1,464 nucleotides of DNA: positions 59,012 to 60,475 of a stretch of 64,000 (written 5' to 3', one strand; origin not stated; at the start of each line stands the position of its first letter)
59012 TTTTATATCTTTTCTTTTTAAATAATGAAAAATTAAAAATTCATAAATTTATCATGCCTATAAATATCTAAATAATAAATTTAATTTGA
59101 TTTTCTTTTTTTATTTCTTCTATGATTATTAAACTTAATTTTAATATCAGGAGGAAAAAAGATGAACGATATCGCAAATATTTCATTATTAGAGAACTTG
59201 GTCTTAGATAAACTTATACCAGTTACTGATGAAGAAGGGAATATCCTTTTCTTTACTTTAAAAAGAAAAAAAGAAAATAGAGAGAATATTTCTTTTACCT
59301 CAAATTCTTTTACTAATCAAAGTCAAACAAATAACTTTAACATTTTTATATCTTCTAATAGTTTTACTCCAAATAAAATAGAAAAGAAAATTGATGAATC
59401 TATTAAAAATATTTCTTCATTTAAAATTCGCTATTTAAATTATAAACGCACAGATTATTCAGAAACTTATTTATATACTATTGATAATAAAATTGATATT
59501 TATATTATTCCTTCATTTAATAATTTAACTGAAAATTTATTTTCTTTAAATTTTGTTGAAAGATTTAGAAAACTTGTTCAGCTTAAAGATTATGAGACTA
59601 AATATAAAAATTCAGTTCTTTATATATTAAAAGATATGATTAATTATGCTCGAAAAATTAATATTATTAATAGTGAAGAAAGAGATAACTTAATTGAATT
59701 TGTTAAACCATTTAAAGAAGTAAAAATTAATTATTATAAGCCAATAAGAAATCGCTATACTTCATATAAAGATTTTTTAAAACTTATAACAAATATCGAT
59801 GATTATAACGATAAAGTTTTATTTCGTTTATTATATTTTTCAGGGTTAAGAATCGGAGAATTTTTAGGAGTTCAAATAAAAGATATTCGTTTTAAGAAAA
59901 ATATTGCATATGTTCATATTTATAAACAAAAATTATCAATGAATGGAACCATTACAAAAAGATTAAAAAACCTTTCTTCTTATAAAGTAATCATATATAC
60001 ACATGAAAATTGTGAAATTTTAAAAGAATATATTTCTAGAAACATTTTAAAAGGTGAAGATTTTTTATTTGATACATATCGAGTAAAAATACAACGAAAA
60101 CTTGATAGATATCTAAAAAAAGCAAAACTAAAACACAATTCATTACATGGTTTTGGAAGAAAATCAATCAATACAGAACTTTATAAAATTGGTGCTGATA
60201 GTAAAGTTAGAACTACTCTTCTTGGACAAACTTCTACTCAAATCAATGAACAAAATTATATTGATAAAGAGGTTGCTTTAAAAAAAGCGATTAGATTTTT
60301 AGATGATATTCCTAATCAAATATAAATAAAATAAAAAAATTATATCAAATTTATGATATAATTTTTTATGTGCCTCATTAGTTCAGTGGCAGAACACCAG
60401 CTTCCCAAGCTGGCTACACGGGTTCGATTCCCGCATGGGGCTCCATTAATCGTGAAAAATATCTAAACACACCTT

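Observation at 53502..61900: Integrase/tRNA-Gly-linked accessory segment between the core FAD-oxidoreductase gene and the pst operon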

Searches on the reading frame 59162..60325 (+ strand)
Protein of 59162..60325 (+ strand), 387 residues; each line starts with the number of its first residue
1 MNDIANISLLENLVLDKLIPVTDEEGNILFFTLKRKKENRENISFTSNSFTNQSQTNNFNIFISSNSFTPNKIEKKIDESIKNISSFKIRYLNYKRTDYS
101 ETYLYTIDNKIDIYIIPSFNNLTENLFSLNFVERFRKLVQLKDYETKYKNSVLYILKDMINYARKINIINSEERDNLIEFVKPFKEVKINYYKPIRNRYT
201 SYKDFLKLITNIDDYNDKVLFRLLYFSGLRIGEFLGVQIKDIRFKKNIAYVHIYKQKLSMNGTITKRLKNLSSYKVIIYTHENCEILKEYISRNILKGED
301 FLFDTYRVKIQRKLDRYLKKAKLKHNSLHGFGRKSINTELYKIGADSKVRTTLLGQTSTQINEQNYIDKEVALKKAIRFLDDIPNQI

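Call 5: search_protein_families(library=pfam, max_evalue=0.01, proteins=[window:59162-60325:+])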
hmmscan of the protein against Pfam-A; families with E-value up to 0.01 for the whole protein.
window:59162-60325:+ (387 aa): 1 family
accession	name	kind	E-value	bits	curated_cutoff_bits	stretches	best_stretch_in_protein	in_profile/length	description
PF00589.27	Phage_integrase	-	9.5e-15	55.2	27.1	1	208-369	11-168/172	Phage integrase family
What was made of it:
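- Checked: The ORF 59162-60325 (+) matches Phage_integrase PF00589 at E 9.5e-15 (call 5).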

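Call 9: find_encoding_contigs(protein=window:59162-60325:+, flank=10000, max_places=6)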
Protein window:59162-60325:+ (387 aa): 6 contigs read that carry it; 3 places shown.
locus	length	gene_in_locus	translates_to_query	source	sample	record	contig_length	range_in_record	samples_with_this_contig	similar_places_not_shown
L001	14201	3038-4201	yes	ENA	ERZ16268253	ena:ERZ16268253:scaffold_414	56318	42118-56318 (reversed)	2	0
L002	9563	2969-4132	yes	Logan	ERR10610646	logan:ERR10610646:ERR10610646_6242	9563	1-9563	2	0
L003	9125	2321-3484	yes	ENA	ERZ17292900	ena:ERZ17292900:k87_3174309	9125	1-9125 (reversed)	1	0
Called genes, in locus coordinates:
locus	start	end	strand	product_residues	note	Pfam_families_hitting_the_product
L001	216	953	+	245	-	-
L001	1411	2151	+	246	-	PF00588:SpoU_methylase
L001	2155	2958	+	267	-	-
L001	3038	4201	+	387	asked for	PF00589:Phage_integrase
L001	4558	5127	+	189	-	-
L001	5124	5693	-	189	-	-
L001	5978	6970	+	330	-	PF12849:PBP_like_2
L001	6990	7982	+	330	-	PF00528:BPD_transp_1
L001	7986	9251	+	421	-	PF00528:BPD_transp_1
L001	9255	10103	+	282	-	PF02463:SMC_N (faint), PF00005:ABC_tran, PF13304:AAA_21 (faint)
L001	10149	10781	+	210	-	PF01895:PhoU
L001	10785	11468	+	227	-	PF00072:Response_reg, PF00486:Trans_reg_C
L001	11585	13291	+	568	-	PF00512:HisKA, PF02518:HATPase_c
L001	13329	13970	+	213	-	PF07947:YhhN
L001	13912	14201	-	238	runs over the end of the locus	PF07314:Lit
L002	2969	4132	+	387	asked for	PF00589:Phage_integrase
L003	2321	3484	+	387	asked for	PF00589:Phage_integrase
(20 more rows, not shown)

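Call 11: find_homologous_proteins(query=window:59162-60325:+, max_evalue=0.001)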
Query window:59162-60325:+ (387 aa): 36 proteins with E <= 0.001 among 4791 candidates.
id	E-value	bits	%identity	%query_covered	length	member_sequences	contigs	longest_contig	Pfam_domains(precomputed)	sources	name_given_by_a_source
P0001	1.7e-240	815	99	100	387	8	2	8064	PF00589.28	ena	-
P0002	1.7e-192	657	80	100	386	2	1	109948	PF00589.28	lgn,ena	-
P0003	2.9e-176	604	73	100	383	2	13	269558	PF00589.28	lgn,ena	-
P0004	1.5e-161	556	100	69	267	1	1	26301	PF00589.28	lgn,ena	-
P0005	1.3e-116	408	53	100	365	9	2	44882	PF00589.28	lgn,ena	-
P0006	3.1e-116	407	54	100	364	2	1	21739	PF00589.28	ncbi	-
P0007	2.5e-98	348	58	78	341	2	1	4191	PF00589.28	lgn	-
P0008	1.9e-65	240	47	70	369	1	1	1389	PF00589.28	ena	-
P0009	1.9e-64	236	42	78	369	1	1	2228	PF00589.28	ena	-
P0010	4.7e-63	232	45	78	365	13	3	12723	PF00589.28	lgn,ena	-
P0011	1.8e-62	230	43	78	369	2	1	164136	PF00589.28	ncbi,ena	-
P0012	6.0e-62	228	43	80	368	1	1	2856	PF00589.28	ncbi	-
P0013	4.0e-61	225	43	83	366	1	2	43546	PF00589.28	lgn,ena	-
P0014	5.4e-59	218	40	95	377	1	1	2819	PF00589.28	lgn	-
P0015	1.7e-58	217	48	66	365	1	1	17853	PF00589.28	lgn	-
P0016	2.6e-57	213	46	71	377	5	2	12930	PF00589.28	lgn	-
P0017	1.6e-54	204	43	76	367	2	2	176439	PF00589.28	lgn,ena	-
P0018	3.5e-51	193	39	76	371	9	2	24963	PF00589.28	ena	-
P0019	9.2e-49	185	39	78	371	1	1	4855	PF00589.28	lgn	-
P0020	1.0e-47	181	40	75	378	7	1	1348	PF14659.13,PF00589.28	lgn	-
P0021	1.5e-47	181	45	64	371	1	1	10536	PF00589.28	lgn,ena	-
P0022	1.7e-47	181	45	69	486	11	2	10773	PF00589.28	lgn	-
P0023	2.6e-47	180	40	71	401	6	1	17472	PF00589.28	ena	-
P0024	3.3e-47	180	37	81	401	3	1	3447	PF00589.28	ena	-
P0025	3.9e-47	179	40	72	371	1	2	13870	PF00589.28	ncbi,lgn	-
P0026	2.5e-46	177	42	65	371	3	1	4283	PF14659.13,PF00589.28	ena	-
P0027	2.6e-46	177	39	80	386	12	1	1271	PF00589.28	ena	-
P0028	2.2e-45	174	34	94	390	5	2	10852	PF00589.28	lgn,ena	-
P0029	3.4e-44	170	41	70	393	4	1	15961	PF00589.28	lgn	-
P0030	1.1e-43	168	38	79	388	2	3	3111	PF00589.28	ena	-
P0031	1.3e-43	168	38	79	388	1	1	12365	PF00589.28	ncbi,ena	-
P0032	1.4e-43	168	38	79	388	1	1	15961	PF00589.28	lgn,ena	-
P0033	2.2e-43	167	40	68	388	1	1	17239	PF00589.28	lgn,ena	-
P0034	9.6e-43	165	37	76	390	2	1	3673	PF00589.28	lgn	-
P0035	4.5e-42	163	38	80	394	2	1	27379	PF00589.28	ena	-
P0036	1.9e-32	131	36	65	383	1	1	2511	PF00589.28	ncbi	-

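Call 12: find_encoding_contigs(protein=P0002, flank=10000, max_places=3)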
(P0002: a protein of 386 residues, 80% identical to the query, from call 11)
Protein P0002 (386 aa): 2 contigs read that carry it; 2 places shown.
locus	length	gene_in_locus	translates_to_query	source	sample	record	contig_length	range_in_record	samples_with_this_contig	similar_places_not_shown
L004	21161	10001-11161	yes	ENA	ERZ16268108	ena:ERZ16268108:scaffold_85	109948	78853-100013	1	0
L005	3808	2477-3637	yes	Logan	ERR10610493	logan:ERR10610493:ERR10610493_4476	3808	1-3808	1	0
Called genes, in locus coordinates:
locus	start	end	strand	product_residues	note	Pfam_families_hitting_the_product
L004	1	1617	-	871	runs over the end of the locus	PF00171:Aldedh, PF00465:Fe-ADH, PF13685:Fe-ADH_2 (weak), PF25137:ADH_Fe_C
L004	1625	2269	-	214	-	PF06971:Put_DNA-bind_N, PF02629:CoA_binding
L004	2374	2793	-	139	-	-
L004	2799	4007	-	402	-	-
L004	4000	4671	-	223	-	PF08378:NERD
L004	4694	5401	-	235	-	PF01048:PNP_UDP_1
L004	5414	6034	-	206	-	-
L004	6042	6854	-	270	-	PF02457:DAC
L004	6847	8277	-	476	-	PF01946:Thi4 (faint), PF07992:Pyr_redox_2 (faint), PF21688:FAD-depend_C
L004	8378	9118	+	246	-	PF00588:SpoU_methylase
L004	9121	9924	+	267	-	PF13411:MerR_1 (faint)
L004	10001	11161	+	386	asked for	PF00589:Phage_integrase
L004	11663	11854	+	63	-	-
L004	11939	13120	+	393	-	PF13173:AAA_14, PF13635:DUF4143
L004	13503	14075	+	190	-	-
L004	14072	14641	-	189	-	-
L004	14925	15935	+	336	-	PF12849:PBP_like_2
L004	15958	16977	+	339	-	PF00528:BPD_transp_1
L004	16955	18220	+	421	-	PF00528:BPD_transp_1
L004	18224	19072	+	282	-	PF00005:ABC_tran, PF02463:SMC_N (faint), PF13304:AAA_21 (faint)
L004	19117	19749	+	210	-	PF01895:PhoU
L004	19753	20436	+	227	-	PF00072:Response_reg, PF00486:Trans_reg_C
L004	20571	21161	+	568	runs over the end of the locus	PF00512:HisKA, PF02518:HATPase_c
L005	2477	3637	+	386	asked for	PF00589:Phage_integrase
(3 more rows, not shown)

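Call 13: find_encoding_contigs(protein=P0003, flank=10000, max_places=3)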
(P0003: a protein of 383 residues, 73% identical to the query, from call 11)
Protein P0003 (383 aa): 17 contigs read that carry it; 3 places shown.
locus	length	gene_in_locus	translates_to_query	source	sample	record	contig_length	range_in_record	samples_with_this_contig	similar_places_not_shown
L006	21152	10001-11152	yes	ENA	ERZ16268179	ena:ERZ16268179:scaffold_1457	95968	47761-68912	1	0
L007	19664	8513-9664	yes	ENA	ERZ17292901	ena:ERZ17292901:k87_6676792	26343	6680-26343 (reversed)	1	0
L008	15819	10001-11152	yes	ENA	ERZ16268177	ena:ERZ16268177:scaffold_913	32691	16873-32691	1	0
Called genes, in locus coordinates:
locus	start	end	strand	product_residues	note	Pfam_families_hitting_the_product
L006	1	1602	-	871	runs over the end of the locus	PF00171:Aldedh, PF13685:Fe-ADH_2 (faint), PF00465:Fe-ADH, PF25137:ADH_Fe_C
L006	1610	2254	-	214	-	PF06971:Put_DNA-bind_N, PF02629:CoA_binding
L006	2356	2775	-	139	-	-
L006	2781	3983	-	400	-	-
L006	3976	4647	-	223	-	PF08378:NERD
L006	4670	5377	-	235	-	PF01048:PNP_UDP_1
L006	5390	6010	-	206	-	-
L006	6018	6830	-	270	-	PF02457:DAC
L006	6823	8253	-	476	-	PF01946:Thi4 (faint), PF07992:Pyr_redox_2 (faint), PF21688:FAD-depend_C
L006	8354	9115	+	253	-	-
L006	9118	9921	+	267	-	PF13411:MerR_1 (faint)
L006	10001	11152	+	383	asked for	PF00589:Phage_integrase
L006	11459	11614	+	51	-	-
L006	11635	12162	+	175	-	PF12724:Flavodoxin_5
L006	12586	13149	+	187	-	-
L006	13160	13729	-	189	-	-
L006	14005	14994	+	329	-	PF12849:PBP_like_2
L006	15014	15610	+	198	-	-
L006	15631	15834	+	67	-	-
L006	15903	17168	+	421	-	PF00528:BPD_transp_1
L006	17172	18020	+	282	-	PF02463:SMC_N (faint), PF00005:ABC_tran, PF13304:AAA_21 (faint)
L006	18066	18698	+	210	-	PF01895:PhoU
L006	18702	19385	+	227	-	PF00072:Response_reg, PF00486:Trans_reg_C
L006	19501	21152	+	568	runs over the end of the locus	PF00512:HisKA, PF02518:HATPase_c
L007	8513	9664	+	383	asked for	PF00589:Phage_integrase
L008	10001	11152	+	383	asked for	PF00589:Phage_integrase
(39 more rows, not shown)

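Call 14: find_encoding_contigs(protein=P0005, flank=10000, max_places=3)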
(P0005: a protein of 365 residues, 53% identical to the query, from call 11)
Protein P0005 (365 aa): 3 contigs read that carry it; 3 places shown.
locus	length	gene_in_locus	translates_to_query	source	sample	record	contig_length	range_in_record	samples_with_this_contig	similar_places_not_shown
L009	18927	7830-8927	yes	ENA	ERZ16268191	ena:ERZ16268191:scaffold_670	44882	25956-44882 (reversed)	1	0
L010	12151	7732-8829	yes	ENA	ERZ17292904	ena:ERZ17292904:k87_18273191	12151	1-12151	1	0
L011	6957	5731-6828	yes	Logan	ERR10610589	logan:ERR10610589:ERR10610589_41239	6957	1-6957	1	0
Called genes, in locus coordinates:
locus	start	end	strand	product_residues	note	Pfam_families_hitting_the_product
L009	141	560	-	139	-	-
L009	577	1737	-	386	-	-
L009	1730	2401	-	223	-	PF08378:NERD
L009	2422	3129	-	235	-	PF01048:PNP_UDP_1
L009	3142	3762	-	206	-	-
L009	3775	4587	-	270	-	PF02457:DAC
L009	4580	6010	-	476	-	PF01134:GIDA (faint), PF07992:Pyr_redox_2 (faint), PF21688:FAD-depend_C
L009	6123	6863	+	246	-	PF00588:SpoU_methylase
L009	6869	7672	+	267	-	-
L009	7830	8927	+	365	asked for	PF00589:Phage_integrase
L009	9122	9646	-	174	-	PF00857:Isochorismatase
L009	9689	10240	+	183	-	-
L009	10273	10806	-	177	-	-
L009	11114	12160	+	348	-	PF12849:PBP_like_2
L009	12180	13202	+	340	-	PF00528:BPD_transp_1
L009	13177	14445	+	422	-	PF00528:BPD_transp_1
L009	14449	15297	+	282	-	PF00005:ABC_tran, PF02463:SMC_N (faint), PF13304:AAA_21 (faint)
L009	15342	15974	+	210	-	PF01895:PhoU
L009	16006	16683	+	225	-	PF00072:Response_reg, PF00486:Trans_reg_C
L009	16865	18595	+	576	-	PF00512:HisKA, PF02518:HATPase_c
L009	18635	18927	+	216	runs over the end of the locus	PF07947:YhhN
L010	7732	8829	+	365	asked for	PF00589:Phage_integrase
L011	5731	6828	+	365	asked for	PF00589:Phage_integrase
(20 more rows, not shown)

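Call 25: find_related_loci(query=A2, collection=genome_contigs, flank=8000)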
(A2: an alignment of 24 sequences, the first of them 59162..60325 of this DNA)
Query A2 (387 aa) in genome_contigs; peptide patterns used: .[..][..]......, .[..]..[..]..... (x = any residue, [..] = any of these).
37 stretches matched a pattern; 15 encode a relative of the query (tblastn E <= 1e-3); 15 distinct loci.
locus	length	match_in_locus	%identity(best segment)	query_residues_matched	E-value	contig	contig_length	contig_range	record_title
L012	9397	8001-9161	97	1-387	0e+0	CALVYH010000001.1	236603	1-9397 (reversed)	MAG: uncultured Bacilli bacterium isolate BRZ_RQ__bin105 genome assembly, contig: BRZ_RQ__NODE_13_length_236603_cov_7.13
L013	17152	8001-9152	80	1-386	0e+0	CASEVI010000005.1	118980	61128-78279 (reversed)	uncultured bacterium isolate A67_L2_327327_idba_bin.107 genome assembly, contig: A67_L2_327327_idba_bin.107.fa_scaffold_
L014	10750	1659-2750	54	1-387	2e-122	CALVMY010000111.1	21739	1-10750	MAG: uncultured Bacilli bacterium isolate E19__bin364 genome assembly, contig: E19__k127_3643398, whole genome shotgun s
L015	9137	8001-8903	58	83-384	3e-104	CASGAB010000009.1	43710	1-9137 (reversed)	uncultured bacterium isolate O95_L1_312312_idba_bin.133 genome assembly, contig: O95_L1_312312_idba_bin.133.fa_scaffold_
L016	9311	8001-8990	46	63-385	6e-73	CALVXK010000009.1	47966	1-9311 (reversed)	MAG: uncultured Bacilli bacterium isolate BRZ_QC__bin46 genome assembly, contig: BRZ_QC__NODE_564_length_47966_cov_9.834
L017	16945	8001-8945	46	75-385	2e-72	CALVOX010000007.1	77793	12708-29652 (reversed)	MAG: uncultured Bacilli bacterium isolate BRZ_KS__bin22 genome assembly, contig: BRZ_KS__NODE_398_length_77793_cov_89.51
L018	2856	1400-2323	43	75-384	3e-69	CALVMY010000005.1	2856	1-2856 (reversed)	MAG: uncultured Bacilli bacterium isolate E19__bin364 genome assembly, contig: E19__k127_3895059, whole genome shotgun s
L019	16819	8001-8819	45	114-380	2e-56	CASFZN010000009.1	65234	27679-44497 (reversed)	uncultured bacterium isolate SI.B36.metabat-bins.38 genome assembly, contig: SI.B36.metabat-bins.38.fa_k141_130055, whol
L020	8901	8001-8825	41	115-387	4e-55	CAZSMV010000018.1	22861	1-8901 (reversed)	MAG TPA_asm: uncultured Staphylococcaceae bacterium isolate binchicken_co323_13 genome assembly, contig: NODE_2062_lengt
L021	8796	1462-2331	40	103-380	1e-54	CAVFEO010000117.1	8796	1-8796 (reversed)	bacterium isolate H07626-L1_cleanbin_000031 genome assembly, contig: Spades_H07626-L1_contig_4550, whole genome shotgun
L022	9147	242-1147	35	81-380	9e-47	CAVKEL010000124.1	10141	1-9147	Acutalibacteraceae bacterium isolate G02637-L1_cleanbin_000026 genome assembly, contig: Spades_G02637-L1_contig_2753, wh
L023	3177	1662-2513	31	106-385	7e-33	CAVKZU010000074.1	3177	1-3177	Lachnospiraceae bacterium isolate G02637-L1_cleanbin_000020 genome assembly, contig: Spades_G02637-L1_contig_11444, whol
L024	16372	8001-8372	48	260-383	5e-29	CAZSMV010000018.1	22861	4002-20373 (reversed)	MAG TPA_asm: uncultured Staphylococcaceae bacterium isolate binchicken_co323_13 genome assembly, contig: NODE_2062_lengt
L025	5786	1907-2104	53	318-383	2e-16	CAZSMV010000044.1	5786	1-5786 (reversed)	MAG TPA_asm: uncultured Staphylococcaceae bacterium isolate binchicken_co323_13 genome assembly, contig: NODE_16159_leng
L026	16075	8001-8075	60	223-247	1e-4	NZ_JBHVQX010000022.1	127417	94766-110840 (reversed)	Streptomyces sp. NPDC058008 NPDC058008_T35_C9.ctg-0022, whole genome shotgun sequence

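Call 36: search_protein_families(library=ncbifam, max_evalue=0.01, proteins=[window:59162-60325:+])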
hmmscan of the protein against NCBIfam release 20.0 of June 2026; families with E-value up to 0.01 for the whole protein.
window:59162-60325:+ (387 aa): 5 families
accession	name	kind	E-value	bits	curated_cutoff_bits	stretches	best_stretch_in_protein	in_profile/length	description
NF040815.2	recomb_XerA_Arch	equivalog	3.5e-11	43.2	220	1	129-360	40-246/263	site-specific tyrosine recombinase/integron integrase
TIGR02225.1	recomb_XerD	equivalog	3.4e-07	29.9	329.6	1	215-361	124-267/290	site-specific tyrosine recombinase XerD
TIGR02224.1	recomb_XerC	equivalog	5.1e-07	29.3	335.15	1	212-359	125-268/295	tyrosine recombinase XerC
TIGR02249.1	integrase_gron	subfamily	2.2e-06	27.2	265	1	207-264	109-165/315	integron integrase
NF001399.0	PRK00283.1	subfamily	9.7e-05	21.7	279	1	214-358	133-273/300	tyrosine recombinase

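Call 37: search_protein_families(library=phrogs, max_evalue=0.01, proteins=[window:59162-60325:+])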
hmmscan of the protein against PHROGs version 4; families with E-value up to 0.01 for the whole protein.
window:59162-60325:+ (387 aa): 2 families
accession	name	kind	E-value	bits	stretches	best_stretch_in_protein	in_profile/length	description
phrog_1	-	integration and excision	5.9e-25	89.6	1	44-385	140-452/611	integrase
phrog_216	-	integration and excision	1.1e-13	52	1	191-381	47-237/301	integrase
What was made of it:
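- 59162..60325 (+): Solitary prophage-family tyrosine integrase. Intact, fixed across the clade and under purifying selection. PF00589 (call 5) and phrog_1 integrase at E 6e-25 (call 37).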

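Call 38: find_encoding_contigs(protein=P0011, flank=10000, max_places=2)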
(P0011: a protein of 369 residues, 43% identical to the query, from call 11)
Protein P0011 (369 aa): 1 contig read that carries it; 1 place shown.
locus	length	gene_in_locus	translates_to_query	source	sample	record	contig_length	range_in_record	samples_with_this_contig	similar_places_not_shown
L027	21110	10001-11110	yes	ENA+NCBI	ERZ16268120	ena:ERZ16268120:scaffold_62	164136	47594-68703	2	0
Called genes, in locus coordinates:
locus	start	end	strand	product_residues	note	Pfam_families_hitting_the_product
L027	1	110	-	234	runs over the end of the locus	PF06356:DUF1064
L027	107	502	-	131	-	-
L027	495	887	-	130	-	PF00436:SSB (weak)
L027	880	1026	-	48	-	-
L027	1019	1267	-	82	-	-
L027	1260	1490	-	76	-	-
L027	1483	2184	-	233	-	-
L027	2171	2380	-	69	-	-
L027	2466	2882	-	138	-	PF11195:Tad2-like (weak)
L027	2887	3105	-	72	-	-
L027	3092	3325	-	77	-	-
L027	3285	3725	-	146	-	-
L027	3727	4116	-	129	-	-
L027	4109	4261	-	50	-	-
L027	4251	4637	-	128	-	-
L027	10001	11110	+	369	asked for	PF00589:Phage_integrase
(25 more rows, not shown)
